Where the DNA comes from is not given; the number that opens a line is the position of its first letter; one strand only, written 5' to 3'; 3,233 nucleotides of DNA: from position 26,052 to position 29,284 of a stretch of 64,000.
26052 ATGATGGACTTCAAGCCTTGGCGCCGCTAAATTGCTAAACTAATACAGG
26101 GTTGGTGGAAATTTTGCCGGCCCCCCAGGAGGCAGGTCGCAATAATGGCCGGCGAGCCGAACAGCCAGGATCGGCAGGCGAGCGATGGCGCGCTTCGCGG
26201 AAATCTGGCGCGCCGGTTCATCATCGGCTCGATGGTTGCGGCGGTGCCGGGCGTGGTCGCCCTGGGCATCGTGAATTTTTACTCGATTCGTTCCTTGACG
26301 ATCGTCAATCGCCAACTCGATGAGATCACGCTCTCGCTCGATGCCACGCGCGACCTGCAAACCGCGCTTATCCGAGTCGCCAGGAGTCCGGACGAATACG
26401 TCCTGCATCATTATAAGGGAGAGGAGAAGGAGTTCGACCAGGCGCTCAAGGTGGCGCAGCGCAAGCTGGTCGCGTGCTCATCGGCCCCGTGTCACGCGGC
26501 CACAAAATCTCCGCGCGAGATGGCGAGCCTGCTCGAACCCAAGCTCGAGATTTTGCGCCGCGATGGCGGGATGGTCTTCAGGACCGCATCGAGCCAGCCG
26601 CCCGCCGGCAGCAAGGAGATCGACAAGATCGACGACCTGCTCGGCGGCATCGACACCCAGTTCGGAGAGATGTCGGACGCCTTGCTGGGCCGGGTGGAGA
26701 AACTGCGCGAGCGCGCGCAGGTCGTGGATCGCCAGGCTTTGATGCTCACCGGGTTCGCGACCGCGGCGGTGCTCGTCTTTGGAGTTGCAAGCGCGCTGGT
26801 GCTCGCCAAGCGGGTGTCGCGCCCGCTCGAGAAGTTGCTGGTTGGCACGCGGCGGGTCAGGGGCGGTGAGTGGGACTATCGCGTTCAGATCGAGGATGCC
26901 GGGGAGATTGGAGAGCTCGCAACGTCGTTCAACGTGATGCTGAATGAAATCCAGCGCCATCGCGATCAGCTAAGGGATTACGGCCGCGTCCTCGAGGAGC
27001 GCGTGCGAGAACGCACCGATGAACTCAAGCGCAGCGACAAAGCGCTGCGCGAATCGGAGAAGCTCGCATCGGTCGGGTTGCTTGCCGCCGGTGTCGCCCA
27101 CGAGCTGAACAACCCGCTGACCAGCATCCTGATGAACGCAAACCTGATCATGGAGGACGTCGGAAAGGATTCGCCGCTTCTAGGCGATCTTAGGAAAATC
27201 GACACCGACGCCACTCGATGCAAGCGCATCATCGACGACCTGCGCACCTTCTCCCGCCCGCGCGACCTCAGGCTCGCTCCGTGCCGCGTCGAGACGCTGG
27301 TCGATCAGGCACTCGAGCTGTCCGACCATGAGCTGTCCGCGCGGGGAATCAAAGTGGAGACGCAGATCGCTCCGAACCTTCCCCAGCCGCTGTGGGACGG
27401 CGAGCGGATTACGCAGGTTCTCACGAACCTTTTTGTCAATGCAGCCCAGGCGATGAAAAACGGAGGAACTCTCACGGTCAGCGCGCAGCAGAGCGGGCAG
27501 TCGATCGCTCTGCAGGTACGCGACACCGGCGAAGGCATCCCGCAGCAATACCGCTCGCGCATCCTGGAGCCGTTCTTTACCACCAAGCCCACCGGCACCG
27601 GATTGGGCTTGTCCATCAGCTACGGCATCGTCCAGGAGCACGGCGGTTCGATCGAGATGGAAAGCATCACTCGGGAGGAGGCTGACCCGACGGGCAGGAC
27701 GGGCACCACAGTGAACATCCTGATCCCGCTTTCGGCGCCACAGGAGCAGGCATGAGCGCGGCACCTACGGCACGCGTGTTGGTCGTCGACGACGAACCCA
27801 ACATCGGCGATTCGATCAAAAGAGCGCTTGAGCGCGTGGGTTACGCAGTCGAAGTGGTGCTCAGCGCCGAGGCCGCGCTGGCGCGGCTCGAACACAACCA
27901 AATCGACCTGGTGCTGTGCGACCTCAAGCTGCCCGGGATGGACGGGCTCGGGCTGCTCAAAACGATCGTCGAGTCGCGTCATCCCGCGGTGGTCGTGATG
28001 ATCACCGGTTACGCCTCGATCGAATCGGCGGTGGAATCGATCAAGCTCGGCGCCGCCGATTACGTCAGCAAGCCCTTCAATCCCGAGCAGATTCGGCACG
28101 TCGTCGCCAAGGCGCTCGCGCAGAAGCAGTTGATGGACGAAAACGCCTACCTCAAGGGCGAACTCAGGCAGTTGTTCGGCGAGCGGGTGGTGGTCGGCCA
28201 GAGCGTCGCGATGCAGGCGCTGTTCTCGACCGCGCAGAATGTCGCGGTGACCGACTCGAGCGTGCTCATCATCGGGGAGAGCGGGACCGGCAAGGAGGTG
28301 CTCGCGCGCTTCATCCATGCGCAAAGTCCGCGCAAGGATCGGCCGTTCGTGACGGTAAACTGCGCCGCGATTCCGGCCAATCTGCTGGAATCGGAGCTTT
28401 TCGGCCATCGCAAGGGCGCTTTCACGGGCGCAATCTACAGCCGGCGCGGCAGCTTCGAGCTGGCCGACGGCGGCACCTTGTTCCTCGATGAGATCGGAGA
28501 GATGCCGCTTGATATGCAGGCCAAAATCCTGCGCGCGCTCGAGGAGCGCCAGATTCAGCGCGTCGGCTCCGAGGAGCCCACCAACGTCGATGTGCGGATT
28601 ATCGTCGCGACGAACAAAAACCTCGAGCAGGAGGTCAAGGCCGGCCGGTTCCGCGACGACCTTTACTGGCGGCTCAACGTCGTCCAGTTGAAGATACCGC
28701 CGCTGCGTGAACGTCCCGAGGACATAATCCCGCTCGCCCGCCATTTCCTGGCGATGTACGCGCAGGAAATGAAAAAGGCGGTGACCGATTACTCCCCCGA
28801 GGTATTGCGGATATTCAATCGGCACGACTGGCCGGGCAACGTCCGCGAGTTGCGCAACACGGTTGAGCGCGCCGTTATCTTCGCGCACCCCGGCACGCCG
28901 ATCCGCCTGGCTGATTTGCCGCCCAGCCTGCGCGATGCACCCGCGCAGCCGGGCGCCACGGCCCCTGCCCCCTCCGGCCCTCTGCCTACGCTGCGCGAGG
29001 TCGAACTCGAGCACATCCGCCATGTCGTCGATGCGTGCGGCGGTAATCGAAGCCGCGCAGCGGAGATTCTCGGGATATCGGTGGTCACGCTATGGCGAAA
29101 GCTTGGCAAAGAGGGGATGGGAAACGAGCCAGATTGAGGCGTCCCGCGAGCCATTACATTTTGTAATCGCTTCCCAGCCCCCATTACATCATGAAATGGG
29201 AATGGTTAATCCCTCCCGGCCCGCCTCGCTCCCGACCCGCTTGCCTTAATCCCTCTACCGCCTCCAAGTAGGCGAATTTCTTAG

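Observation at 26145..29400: Sigma-54 two-component system with a matching -24/-12 promoter and upstream inverted repeats immediately before the cytochrome cluster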

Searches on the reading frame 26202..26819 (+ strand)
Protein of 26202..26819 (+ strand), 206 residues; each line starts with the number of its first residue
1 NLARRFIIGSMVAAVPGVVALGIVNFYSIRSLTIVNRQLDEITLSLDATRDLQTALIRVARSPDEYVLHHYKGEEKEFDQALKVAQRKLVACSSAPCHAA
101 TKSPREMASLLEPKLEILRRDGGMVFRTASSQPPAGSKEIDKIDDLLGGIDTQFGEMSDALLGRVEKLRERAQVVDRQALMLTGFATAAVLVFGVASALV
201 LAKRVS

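Call 44: search_protein_representatives(protein=window:26202-26819:+)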
Query: 206 residues. Proteins with E-value up to 0.001 (for the whole library): 37; up to 1e-10: 24; up to 1e-30: 4. The best 37 are listed.
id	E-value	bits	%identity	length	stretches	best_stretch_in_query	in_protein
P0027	9.0e-44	166.2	44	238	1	2-206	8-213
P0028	2.1e-38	148.7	44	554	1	1-206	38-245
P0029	2.1e-32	129.1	37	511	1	2-205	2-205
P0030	1.7e-31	126.2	39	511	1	2-206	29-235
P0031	4.2e-26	108.6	38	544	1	2-205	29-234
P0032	4.6e-25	105.2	32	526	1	2-206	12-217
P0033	4.4e-22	95.5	36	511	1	11-200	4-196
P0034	3.5e-21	92.6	31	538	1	2-204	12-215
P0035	2.4e-20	89.8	30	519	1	2-206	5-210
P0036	4.3e-20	89.0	31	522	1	2-205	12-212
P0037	4.9e-19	85.6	30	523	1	3-205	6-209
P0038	6.3e-19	85.2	34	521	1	2-206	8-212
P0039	1.2e-18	84.3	30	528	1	5-193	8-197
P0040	2.3e-18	83.4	33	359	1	2-177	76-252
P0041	8.1e-18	81.6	28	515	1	2-206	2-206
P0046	5.4e-13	65.9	26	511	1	4-205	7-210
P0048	3.4e-12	63.3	27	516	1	12-198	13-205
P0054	3.3e-09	53.6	22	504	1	11-195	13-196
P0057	3.0e-07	47.2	23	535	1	18-192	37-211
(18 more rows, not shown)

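Call 56: predict_structure(alignment_id=A5)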
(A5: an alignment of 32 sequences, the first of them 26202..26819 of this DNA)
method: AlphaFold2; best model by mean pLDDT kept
length: 206 residues; sequences in the alignment: 32
mean_pLDDT: 89.2   pTM: 0.73
mean pLDDT of the five models: 89.2, 86.6, 85.6, 85.5, 82.8
residues with pLDDT >= 90: 113; 70-90: 86; 50-70: 7; < 50: 0
segments of 3 or more residues with pLDDT < 50: none
pLDDT, mean of each block of 10 residues (from residue 1): 86 87 91 91 90 94 91 93 96 79 87 95 90 75 93 89 90 91 90 89 84
secondary structure, 60 per line:
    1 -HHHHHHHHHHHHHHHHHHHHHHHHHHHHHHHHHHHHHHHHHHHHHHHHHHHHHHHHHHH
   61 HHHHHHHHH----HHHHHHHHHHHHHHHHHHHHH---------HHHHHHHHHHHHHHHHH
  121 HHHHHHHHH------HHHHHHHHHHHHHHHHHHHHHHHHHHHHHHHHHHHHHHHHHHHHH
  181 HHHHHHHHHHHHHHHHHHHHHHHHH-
elements in order: H2-69 H74-94 H104-129 H136-205

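Call 58: fold_search(model_id=the predicted structure, library=pdb)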
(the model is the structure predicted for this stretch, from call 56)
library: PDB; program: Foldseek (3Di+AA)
matches with E <= 10: 685; with E <= 0.001: 0
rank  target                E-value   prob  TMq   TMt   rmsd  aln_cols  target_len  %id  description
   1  4k0d_A                9.8e-03  1.00  0.41  0.56   6.8       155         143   16  Periplasmic sensor domain of sensor histidine kinase, Adeh_2942 (released 2013-06-12)
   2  4k0d_B                1.3e-02  1.00  0.34  0.46   8.9       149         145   17  Periplasmic sensor domain of sensor histidine kinase, Adeh_2942 (released 2013-06-12)
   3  5xsj_L                4.2e-02  1.00  0.50  0.81   2.5       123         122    7  XylFII-LytSN complex (released 2017-08-02)
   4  5xsd_L                6.3e-02  1.00  0.49  0.79   3.0       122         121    7  XylFII-LytSN complex mutant - D103A (released 2017-08-02)
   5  6s1a_B                6.7e-02  0.89  0.29  0.38   8.6       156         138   14  Ligand binding domain of the P. putida receptor PcaY_PP (released 2020-10-21)
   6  9m08_C                7.0e-02  0.99  0.44  0.54   5.7       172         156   16  Structure of outer membrane lipoprotein QseG and histidine kinase QseE complex (released 2025-11-19)
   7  2d4u_A                7.8e-02  1.00  0.45  0.54   6.5       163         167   12  Crystal Structure of the ligand binding domain of the bacterial serine chemoreceptor Tsr (released 2006-11-14)
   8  6s3b_B                7.8e-02  0.98  0.37  0.51   5.9       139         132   14  Ligand binding domain of the P. putida receptor PcaY_PP in complex with benzoate (released 2020-10-21)
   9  6s1a_A                7.8e-02  0.91  0.30  0.40   8.7       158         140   14  Ligand binding domain of the P. putida receptor PcaY_PP (released 2020-10-21)
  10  3va9                  9.1e-02  0.99  0.36  0.55   9.1       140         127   14  Crystal structure of the Rhodopseudomonas palustris histidine kinase HK9 sensor domain (released 2012-06-06)
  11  6s33_A                1.0e-01  0.99  0.44  0.58   5.1       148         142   15  Ligand binding domain of the P. putida receptor PcaY_PP in complex with Protocatechuate (released 2020-10-21)
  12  6xyn                  1.0e-01  0.98  0.42  0.51   5.8       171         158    8  Crystal structure of a proteolytic fragment of NarQ comprising sensor and TM domains (released 2020-03-04)
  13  6s18_A                1.0e-01  0.87  0.30  0.39   8.7       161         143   14  Ligand binding domain of the P. putida receptor PcaY_PP in complex with glycerol (released 2020-10-21)
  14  9min_I                1.1e-01  0.66  0.23  0.30   8.2       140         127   15  Structure of a designed minibinder to NYESO1-A*02:01 (released 2025-08-06)
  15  6s38_A                1.2e-01  0.85  0.30  0.39   8.6       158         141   14  Ligand binding domain of the P. putida receptor PcaY_PP in complex with quinate (released 2020-10-21)
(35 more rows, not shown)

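Call 83: list_cluster_members(proteins=[P0028, P0031, P0034, P0035, P0037, P0039, P0046, P0048, P0054, P0057])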
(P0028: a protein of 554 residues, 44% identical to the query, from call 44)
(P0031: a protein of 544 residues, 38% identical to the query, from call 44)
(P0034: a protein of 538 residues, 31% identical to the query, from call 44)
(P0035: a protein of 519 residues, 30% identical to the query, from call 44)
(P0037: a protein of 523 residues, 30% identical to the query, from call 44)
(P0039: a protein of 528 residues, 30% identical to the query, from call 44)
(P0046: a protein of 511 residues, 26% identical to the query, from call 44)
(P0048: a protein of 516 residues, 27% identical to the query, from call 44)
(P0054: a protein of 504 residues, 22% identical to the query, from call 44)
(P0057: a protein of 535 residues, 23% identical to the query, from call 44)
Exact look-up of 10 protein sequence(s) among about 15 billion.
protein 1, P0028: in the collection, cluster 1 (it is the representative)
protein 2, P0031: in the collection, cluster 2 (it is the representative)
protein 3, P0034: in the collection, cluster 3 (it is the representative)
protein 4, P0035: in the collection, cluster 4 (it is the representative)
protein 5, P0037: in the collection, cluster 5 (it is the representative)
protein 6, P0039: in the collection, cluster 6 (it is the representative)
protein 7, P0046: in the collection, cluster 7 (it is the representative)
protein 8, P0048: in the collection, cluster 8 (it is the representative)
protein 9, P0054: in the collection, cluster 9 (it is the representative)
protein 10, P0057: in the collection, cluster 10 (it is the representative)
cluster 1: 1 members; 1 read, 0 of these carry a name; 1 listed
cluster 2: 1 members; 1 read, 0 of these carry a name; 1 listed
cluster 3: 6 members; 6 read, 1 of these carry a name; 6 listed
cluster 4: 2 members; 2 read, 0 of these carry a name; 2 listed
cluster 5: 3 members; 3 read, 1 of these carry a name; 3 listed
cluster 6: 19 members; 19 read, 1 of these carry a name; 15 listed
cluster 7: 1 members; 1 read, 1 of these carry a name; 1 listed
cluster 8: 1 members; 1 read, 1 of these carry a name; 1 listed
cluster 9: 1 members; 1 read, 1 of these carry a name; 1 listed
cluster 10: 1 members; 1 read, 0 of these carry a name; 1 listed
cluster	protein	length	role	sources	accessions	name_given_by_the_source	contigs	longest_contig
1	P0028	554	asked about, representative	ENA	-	-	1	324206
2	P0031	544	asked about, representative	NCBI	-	-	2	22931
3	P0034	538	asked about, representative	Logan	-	-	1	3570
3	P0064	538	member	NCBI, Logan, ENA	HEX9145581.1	MAG TPA: ATP-binding protein [Candidatus Binatia bacterium]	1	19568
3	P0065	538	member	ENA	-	-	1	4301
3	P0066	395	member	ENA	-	-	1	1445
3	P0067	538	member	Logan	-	-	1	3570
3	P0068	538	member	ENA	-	-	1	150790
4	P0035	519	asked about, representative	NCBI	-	-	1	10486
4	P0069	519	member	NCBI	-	-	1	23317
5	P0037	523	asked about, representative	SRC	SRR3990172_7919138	-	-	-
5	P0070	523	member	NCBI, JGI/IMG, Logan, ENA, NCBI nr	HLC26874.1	MAG TPA: ATP-binding protein [bacterium] | ATP-binding protein [bacterium]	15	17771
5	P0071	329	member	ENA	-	-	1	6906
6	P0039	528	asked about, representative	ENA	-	-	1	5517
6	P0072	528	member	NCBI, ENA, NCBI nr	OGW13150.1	MAG: hypothetical protein A3G93_05120 [Nitrospinae bacterium RIFCSPLOWO2_12_FULL_45_22]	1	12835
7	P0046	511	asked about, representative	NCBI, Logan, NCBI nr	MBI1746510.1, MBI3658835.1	MAG: HAMP domain-containing protein [Acidobacteria bacterium] | HAMP domain-containing protein [Acidobacteriota bacterium]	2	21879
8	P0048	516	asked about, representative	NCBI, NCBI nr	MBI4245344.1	MAG: HAMP domain-containing histidine kinase [Planctomycetes bacterium] | HAMP domain-containing histidine kinase [Planctomycetota bacterium]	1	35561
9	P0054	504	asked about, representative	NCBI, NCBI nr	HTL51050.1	MAG TPA: HAMP domain-containing sensor histidine kinase [Planctomycetota bacterium] | HAMP domain-containing sensor histidine kinase [Planctomycetota bacterium]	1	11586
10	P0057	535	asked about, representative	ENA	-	-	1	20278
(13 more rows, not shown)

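Call 88: search_solved_structures(query=window:26202-26819:+, max_evalue=10)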
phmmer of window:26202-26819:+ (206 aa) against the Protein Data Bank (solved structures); distinct sequences matched with E-value up to 10: 0.

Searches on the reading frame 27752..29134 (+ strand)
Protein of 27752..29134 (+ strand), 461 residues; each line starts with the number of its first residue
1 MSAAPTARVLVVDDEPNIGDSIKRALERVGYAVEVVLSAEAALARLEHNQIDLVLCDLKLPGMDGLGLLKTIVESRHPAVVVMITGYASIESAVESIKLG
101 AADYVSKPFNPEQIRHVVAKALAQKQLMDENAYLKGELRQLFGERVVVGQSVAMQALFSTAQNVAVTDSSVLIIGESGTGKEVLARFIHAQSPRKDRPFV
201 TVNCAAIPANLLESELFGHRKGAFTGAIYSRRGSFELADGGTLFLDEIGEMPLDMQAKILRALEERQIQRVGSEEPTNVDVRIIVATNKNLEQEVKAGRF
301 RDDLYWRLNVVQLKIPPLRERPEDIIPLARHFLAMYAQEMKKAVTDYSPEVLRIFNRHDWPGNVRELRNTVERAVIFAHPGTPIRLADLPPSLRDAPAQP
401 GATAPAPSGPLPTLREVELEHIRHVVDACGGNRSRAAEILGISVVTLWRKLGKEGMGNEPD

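Call 5: search_protein_families(library=pfam, proteins=[window:27752-29134:+], max_evalue=0.01)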
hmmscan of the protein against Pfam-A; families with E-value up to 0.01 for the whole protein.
window:27752-29134:+ (461 aa): 14 families
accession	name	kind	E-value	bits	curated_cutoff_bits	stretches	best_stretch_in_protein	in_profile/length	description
PF00158.32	Sigma54_activat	-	4.3e-74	248.2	20.2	1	148-313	2-167/168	Sigma-54 interaction domain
PF00072.30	Response_reg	-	4.3e-29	101.4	30.2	1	9-118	1-110/111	Response regulator receiver domain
PF25601.1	AAA_lid_14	-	2.3e-26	91.9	27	1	319-400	1-81/87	AAA+ ATPase lid domain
PF14532.12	Sigma54_activ_2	-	2.6e-24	86.5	25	1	148-318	1-138/138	Sigma-54 interaction domain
PF02954.25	HTH_8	-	2.1e-13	50.2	22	1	413-453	1-41/42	Bacterial regulatory protein, Fis family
PF07728.20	AAA_5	-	1.1e-08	35.6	22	1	171-291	2-125/139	AAA domain (dynein-related subfamily)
PF01078.27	Mg_chelatase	-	4.4e-06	26.7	20.3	0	226-288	93-157/207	Magnesium chelatase, subunit ChlI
PF00493.29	MCM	-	5.8e-06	26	23.3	1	151-269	35-151/224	MCM P-loop domain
PF00004.35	AAA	-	0.00024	22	21.2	1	171-300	1-123/131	ATPase family associated with various cellular activities (AAA)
PF13191.12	AAA_16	-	0.00069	20.6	32.6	1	148-256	3-113/167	AAA ATPase domain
PF13401.12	AAA_22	-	0.00075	20.2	27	1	167-205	4-42/130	AAA domain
PF23198.2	PDE8A_N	-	0.0009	19.6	29.6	1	9-84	13-89/147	PDE8A-like, N-terminal domain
PF21332.3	AmiR_N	-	0.0032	17.9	27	1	8-114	2-103/111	AmiR, N-terminal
PF07726.17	AAA_3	-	0.0067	16.8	27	0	171-294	2-116/131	ATPase family associated with various cellular activities (AAA)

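Call 8: find_related_loci(query=window:27752-29134:+, collection=genome_contigs, flank=6000)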
Query window:27752-29134:+ (461 aa) in genome_contigs; peptide patterns used: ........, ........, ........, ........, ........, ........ (x = any residue, [..] = any of these).
600 stretches matched a pattern (row limit reached: there are more); 565 encode a relative of the query (tblastn E <= 1e-3); the best 80 are kept; 80 distinct loci.
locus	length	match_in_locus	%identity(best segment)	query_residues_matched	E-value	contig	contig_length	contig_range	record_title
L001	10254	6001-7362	67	1-454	0e+0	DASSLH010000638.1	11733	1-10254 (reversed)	MAG TPA_asm: Candidatus Methylomirabilota bacterium isolate SMAG_U1165 k141_1443125, whole genome shotgun sequence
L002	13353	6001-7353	67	8-461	0e+0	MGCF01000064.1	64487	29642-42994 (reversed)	MAG: Candidatus Rokubacteria bacterium RIFCSPLOWO2_02_FULL_73_56 rifcsplowo2_02_scaffold_2220, whole genome shotgun sequ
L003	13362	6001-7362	46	9-451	2e-122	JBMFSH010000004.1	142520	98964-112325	MAG: Acidobacteriota bacterium isolate KM4345-20 NODE_4_length_142520_cov_11.721868, whole genome shotgun sequence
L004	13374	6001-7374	47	9-451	2e-120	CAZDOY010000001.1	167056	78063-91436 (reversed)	MAG TPA_asm: uncultured Thermoanaerobaculia bacterium isolate binchicken_co151_514 genome assembly, contig: NODE_48_leng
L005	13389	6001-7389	44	3-460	2e-117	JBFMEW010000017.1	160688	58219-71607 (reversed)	MAG: Acidobacteriota bacterium isolate MAG255 MAG255_17, whole genome shotgun sequence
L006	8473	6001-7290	45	8-453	1e-116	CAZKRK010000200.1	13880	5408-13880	MAG TPA_asm: uncultured Victivallales bacterium isolate binchicken_co97_363 genome assembly, contig: NODE_17710_length_1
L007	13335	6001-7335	47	8-451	5e-116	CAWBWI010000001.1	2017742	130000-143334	MAG: Candidatus Eisenbacteria bacterium isolate MFD09730.bin.2.41 genome assembly, contig: contig_11239, whole genome sh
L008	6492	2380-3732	45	8-456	2e-115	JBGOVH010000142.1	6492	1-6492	MAG: Terriglobia bacterium isolate OBJ_0618_7090110_12 k141_305577_length_6492_cov_66.4174, whole genome shotgun sequenc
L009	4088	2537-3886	45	6-451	2e-116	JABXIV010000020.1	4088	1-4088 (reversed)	MAG: Alphaproteobacteria bacterium isolate HF-Din10 c_000000027231, whole genome shotgun sequence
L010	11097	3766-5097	46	8-452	7e-114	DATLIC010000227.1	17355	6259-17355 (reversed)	MAG TPA_asm: Kofleriaceae bacterium isolate SMAG_U13657 k141_1291551, whole genome shotgun sequence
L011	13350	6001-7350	42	2-453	2e-113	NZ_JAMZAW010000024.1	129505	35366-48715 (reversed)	Paenibacillus tyrfis strain Q-3-15 24, whole genome shotgun sequence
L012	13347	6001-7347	43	3-453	1e-113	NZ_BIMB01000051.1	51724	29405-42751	Paenibacillus elgii NBRC 100335 PEL01S_CON000051, whole genome shotgun sequence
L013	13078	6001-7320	43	9-451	2e-112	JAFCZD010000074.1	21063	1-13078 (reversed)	MAG: Deltaproteobacteria bacterium isolate AB_03_Bin_128 AB_03_Bin_128_scaffold_2762, whole genome shotgun sequence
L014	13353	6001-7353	44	7-456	9e-112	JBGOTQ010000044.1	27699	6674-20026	MAG: Terriglobia bacterium isolate OBJ_0618_7090110_159 k141_8089661_length_27699_cov_12.0005, whole genome shotgun sequ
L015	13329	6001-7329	43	8-451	2e-111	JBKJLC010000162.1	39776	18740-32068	MAG: Kofleriaceae bacterium isolate ant_bin.269 k117_5062892, whole genome shotgun sequence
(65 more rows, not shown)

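Call 70: search_protein_families(library=ncbifam, proteins=[window:27752-29134:+], max_evalue=0.00001)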
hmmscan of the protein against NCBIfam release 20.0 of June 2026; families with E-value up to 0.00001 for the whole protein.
window:27752-29134:+ (461 aa): 113 families (the best 25 are shown)
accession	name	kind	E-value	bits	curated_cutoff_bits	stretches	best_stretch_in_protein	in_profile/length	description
NF008469.0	PRK11361.1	equivalog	5.9e-134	447.2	714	1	5-455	3-455/461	acetoacetate metabolism transcriptional regulator AtoC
TIGR01818.1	ntrC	equivalog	3.8e-126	421.6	558.6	1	9-397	1-385/463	nitrogen regulation protein NR(I)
TIGR02915.1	PEP_resp_reg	equivalog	1.3e-122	409.9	502.6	1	9-456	1-444/445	PEP-CTERM-box response regulator transcription factor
NF041946.1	LuxO_transreg_Vib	equivalog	1.6e-122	409.6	800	1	14-452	4-458/463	quorum-sensing sigma-54 dependent transcriptional regulator LuxO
NF007689.0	PRK10365.1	equivalog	2.5e-120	402.2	760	1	8-452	7-440/441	sigma-54-dependent response regulator transcription factor ZraR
NF051870.1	NAssimRespRegNtrX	equivalog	3.6e-113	378.9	600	1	8-455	3-451/452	nitrogen assimilation response regulator NtrX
NF050807.1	TransRegFlbDCaul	equivalog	2.4e-112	376.1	750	1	16-452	11-436/454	sigma-54-dependent transcriptional regulator FlbD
NF041552.1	TF_PrdR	equivalog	3.2e-110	369.1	795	1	132-452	252-574/577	sigma-54 dependent transcriptional regulator PrdR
TIGR01817.1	nifA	equivalog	1.8e-107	360.3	528.85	1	114-381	167-431/534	nif-specific transcriptional activator NifA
NF008176.1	PRK10923.1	equivalog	1.1e-105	354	620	1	8-399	5-391/469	nitrogen regulation protein NR(I)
NF049963.1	RespRegFlgRCampy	domain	1.1e-104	350.7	750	1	9-389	3-377/429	fla regulon two-component system response regulator FlgR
NF038308.1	RNA_repair_RtcR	equivalog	2.9e-103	346.5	650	1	88-447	121-504/530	RNA repair transcriptional activator RtcR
NF011695.0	PRK15115.1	equivalog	7e-103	344.8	763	1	5-451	5-433/445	two-component system response regulator GlrR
NF003451.0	PRK05022.1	equivalog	5.2e-101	338.9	476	1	126-397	171-442/512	nitric oxide reductase transcriptional regulator NorR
TIGR02329.1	propionate_PrpR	equivalog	5.5e-94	315.7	499.2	1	94-451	164-524/526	propionate catabolism operon regulatory protein PrpR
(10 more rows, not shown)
